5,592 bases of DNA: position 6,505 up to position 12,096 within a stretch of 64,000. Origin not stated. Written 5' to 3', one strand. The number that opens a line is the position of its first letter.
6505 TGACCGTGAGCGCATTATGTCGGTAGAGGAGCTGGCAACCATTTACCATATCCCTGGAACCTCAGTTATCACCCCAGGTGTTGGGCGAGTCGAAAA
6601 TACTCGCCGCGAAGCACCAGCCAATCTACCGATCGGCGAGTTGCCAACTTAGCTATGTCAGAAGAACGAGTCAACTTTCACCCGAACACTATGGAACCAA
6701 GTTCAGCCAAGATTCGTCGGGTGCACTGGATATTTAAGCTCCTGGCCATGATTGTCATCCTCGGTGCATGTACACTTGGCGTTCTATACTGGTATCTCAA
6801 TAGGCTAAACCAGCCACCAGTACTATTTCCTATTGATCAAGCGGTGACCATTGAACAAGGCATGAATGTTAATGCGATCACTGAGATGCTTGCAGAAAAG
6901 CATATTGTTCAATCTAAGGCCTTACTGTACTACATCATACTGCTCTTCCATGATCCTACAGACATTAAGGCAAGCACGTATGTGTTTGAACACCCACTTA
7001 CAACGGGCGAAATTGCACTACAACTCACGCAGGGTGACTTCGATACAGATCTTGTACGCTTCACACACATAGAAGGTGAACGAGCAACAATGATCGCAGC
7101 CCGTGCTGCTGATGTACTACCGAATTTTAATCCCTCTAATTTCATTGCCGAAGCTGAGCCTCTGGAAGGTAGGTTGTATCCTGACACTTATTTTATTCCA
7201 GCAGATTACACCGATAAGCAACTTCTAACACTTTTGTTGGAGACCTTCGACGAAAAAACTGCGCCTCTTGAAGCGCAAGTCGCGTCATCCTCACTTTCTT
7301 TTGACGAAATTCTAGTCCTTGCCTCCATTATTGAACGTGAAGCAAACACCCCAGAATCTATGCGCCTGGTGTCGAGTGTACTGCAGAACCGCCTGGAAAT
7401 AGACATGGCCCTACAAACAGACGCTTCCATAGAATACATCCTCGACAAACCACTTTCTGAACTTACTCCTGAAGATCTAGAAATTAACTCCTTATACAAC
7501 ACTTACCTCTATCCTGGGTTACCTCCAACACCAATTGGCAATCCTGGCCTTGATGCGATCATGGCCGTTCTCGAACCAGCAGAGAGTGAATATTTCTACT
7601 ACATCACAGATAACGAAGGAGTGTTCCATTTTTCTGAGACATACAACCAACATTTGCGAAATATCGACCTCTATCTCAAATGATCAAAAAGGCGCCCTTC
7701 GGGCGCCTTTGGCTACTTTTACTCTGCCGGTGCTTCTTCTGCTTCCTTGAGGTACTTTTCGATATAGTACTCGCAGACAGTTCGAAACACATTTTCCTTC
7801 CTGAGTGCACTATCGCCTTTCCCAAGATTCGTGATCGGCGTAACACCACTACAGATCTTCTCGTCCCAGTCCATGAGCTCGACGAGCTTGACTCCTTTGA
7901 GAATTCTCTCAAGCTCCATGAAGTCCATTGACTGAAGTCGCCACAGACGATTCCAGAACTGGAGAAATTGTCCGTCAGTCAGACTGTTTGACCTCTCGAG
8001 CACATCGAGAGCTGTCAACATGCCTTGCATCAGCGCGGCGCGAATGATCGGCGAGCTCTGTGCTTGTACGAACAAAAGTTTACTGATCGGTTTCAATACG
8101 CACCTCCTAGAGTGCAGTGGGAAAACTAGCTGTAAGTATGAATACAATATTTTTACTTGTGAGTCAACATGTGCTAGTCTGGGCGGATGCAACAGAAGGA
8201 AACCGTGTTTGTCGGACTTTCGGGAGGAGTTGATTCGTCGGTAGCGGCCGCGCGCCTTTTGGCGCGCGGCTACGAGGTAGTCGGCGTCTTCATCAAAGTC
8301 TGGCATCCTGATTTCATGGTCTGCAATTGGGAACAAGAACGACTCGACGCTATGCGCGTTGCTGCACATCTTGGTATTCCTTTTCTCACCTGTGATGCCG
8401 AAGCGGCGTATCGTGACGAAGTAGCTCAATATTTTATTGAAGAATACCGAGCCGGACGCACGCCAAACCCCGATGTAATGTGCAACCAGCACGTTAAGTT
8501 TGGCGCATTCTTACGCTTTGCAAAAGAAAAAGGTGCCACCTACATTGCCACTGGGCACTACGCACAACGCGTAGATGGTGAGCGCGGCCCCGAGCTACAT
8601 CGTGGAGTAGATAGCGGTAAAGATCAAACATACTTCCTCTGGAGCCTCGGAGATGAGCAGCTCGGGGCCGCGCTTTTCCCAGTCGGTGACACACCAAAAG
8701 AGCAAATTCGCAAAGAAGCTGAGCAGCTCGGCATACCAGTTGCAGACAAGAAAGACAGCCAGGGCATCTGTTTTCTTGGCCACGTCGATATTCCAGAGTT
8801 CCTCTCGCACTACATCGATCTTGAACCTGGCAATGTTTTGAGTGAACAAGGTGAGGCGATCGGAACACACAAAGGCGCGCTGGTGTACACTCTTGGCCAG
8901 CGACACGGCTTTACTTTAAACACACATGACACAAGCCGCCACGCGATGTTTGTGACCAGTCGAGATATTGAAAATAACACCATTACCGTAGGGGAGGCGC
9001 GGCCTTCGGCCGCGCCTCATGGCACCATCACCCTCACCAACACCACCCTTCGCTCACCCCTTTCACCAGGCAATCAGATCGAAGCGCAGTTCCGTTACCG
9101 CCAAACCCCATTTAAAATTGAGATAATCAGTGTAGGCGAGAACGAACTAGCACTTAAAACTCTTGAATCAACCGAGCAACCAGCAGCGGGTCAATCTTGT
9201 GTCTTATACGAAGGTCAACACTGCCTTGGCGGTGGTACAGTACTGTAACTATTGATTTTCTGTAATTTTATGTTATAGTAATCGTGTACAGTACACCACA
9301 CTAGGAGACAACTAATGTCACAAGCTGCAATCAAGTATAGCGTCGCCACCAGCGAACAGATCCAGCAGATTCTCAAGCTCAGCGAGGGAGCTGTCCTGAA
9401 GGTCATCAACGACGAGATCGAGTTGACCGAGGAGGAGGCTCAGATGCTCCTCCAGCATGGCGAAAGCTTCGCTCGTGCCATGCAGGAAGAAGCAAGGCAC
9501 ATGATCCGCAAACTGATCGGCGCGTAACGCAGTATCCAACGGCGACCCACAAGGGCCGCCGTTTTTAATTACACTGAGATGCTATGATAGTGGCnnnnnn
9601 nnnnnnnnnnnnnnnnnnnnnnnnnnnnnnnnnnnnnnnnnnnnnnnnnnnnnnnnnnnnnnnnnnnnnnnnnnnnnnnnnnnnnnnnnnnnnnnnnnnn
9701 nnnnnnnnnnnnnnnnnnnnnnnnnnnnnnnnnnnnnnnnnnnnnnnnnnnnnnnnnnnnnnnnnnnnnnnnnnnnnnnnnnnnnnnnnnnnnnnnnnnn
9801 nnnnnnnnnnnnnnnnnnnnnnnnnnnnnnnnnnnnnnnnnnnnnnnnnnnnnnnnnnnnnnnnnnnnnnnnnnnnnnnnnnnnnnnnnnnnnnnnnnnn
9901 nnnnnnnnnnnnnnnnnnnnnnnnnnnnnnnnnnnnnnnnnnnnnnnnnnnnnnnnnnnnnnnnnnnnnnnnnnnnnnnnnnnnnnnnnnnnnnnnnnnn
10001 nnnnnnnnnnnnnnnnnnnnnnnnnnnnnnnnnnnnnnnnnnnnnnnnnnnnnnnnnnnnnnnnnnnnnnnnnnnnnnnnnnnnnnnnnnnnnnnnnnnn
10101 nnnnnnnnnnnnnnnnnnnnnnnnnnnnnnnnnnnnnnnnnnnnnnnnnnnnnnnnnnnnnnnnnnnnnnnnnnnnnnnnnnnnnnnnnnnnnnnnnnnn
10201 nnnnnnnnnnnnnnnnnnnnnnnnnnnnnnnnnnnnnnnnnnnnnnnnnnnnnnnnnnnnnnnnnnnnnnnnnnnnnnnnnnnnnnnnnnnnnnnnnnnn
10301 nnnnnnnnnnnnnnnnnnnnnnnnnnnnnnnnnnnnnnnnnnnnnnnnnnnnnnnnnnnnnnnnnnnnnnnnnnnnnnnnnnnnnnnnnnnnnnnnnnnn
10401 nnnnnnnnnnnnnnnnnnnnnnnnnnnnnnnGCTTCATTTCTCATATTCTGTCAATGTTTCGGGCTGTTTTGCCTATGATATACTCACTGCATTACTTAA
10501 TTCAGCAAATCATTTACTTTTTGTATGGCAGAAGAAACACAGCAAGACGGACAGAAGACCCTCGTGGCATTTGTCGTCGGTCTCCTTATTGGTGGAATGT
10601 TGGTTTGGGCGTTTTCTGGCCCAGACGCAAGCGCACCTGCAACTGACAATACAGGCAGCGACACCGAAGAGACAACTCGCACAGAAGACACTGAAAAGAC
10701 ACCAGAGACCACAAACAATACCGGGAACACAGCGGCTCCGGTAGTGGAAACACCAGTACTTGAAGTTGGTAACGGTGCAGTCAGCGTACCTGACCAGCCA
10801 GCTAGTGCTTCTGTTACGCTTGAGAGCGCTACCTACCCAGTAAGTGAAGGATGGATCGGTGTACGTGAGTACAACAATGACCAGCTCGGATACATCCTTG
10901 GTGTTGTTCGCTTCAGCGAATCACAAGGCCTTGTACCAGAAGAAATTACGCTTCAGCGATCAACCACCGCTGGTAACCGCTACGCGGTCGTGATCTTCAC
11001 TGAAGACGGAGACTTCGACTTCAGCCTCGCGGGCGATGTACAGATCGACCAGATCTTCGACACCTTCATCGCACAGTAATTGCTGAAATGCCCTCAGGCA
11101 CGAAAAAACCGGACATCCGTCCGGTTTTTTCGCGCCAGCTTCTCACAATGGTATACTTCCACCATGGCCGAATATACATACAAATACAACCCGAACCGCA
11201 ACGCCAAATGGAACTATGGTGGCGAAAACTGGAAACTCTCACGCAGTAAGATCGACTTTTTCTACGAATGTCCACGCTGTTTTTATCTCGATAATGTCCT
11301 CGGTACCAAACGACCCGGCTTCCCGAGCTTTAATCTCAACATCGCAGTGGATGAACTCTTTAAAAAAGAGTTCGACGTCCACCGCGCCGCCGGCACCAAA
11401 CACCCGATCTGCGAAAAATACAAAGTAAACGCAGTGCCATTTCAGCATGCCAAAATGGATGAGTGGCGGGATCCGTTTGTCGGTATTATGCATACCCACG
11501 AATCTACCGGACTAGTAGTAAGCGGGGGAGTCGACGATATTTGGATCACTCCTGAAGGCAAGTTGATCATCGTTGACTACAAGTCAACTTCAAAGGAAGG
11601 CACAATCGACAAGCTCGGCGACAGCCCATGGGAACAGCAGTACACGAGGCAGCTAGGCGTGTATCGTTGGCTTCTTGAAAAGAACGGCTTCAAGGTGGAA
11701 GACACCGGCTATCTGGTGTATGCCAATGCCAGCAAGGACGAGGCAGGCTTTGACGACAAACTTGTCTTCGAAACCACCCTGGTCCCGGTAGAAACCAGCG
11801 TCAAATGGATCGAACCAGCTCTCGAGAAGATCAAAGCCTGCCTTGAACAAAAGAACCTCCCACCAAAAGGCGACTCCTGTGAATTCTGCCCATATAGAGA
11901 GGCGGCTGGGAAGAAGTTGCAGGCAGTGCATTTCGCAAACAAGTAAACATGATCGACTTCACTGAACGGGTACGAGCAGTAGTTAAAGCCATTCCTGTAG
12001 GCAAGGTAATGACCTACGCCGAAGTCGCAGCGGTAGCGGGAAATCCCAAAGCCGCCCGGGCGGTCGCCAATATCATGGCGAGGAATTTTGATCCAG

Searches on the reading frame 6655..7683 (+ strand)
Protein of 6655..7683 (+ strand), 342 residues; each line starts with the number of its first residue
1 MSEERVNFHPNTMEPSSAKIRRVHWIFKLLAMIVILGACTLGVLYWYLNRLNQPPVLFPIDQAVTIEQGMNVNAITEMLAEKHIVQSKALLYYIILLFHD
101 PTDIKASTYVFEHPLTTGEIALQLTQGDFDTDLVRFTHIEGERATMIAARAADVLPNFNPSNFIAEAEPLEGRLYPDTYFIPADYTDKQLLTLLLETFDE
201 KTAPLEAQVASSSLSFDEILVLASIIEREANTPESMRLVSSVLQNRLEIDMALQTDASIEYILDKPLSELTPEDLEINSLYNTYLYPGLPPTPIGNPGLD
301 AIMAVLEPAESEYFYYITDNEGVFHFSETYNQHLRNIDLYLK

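Call 88: search_protein_families(library=pfam, proteins=[window:6655-7683:+], max_evalue=0.00001)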
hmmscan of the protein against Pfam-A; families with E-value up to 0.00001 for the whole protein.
window:6655-7683:+ (342 aa): 1 family
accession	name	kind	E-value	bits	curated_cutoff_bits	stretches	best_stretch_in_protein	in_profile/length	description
PF02618.21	YceG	-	5.7e-69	233.1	32.4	1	64-337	1-273/275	YceG-like family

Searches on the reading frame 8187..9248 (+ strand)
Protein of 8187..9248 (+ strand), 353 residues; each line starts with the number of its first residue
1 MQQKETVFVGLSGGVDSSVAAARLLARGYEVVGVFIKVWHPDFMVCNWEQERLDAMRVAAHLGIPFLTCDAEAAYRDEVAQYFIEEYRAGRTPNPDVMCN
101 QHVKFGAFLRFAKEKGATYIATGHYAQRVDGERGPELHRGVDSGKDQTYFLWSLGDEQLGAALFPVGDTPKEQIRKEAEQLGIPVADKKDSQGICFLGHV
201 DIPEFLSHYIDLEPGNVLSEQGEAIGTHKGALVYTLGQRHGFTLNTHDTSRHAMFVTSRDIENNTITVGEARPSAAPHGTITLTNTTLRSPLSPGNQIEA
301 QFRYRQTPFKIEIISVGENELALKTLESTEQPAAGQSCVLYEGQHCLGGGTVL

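Call 88: search_protein_families(library=pfam, proteins=[window:8187-9248:+], max_evalue=0.00001)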
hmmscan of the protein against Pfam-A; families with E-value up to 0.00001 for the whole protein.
window:8187-9248:+ (353 aa): 3 families
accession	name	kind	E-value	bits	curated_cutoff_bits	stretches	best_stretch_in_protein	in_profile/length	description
PF03054.22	tRNA_Me_trans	-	1.1e-69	234.6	20.6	1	6-198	2-201/202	tRNA methyl transferase HUP domain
PF20259.3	tRNA_Me_trans_M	-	1.1e-16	60.6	27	1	204-270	2-66/66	tRNA methyl transferase PRC-barrel domain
PF20258.4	tRNA_Me_trans_C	-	7.3e-10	39.5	20.6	1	297-352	22-77/77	Aminomethyltransferase beta-barrel domain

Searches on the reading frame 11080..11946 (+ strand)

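Call 88: search_protein_families(library=pfam, proteins=[window:11080-11946:+], max_evalue=0.00001)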
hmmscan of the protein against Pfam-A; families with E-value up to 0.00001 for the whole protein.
window:11080-11946:+ (288 aa): 2 families
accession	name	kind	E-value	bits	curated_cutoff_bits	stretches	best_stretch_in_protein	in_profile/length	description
PF12705.13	PDDEXK_1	-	4.4e-14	53.5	22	1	133-274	114-244/247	PD-(D/E)XK nuclease superfamily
PF01930.23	Cas_Cas4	-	9.4e-06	26.2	22.7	0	158-274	62-156/160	Domain of unknown function DUF83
